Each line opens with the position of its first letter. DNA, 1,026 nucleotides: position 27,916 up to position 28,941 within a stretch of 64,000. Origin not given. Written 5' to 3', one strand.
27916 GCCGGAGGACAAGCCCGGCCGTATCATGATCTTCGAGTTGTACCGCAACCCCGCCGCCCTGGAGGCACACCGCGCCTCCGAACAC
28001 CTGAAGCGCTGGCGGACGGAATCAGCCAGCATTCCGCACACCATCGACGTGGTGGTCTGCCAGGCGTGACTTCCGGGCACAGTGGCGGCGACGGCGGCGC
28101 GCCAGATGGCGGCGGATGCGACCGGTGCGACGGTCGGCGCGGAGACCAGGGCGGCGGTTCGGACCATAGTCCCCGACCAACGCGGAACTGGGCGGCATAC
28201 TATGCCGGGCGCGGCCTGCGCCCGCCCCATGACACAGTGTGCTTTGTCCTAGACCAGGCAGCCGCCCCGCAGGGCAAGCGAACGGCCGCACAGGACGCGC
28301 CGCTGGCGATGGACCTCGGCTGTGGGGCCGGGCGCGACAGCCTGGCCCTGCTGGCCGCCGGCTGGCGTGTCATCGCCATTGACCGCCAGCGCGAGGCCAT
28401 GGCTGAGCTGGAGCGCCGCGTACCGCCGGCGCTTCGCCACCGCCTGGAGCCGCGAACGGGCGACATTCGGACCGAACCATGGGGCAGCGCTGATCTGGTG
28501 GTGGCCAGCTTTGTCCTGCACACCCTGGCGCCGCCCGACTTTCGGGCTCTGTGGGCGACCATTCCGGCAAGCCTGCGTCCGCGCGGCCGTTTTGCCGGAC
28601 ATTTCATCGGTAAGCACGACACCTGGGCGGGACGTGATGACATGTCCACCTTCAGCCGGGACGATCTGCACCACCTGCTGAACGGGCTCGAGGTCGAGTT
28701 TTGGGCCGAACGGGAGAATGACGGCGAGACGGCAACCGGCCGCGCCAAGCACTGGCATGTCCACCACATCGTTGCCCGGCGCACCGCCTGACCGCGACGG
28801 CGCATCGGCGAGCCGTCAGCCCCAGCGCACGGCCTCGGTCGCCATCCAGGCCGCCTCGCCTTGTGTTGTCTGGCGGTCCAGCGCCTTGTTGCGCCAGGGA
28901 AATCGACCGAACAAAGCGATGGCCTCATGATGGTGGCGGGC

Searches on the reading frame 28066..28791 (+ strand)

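Call 10: search_protein_families(library=pfam, proteins=[window:28066-28791:+], max_evalue=0.001)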
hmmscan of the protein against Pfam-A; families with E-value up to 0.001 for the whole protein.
window:28066-28791:+ (241 aa): 6 families
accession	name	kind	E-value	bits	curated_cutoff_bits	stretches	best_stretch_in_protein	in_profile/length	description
PF08242.18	Methyltransf_12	-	2.9e-13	50.8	30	1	82-176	1-98/98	Methyltransferase domain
PF13649.12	Methyltransf_25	-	1.9e-12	48.1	27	1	82-174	2-97/97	Methyltransferase domain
PF08241.18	Methyltransf_11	-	2.4e-10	41.3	21.2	1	83-177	2-94/95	Methyltransferase domain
PF13489.12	Methyltransf_23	-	5.4e-06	26.7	27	1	82-184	27-122/164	Methyltransferase domain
PF03848.20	TehB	-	1.3e-05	25.2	20.4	1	81-118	34-71/193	Tellurite resistance protein TehB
PF13847.12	Methyltransf_31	-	6.6e-05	23.1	27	1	82-176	8-107/145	Methyltransferase domain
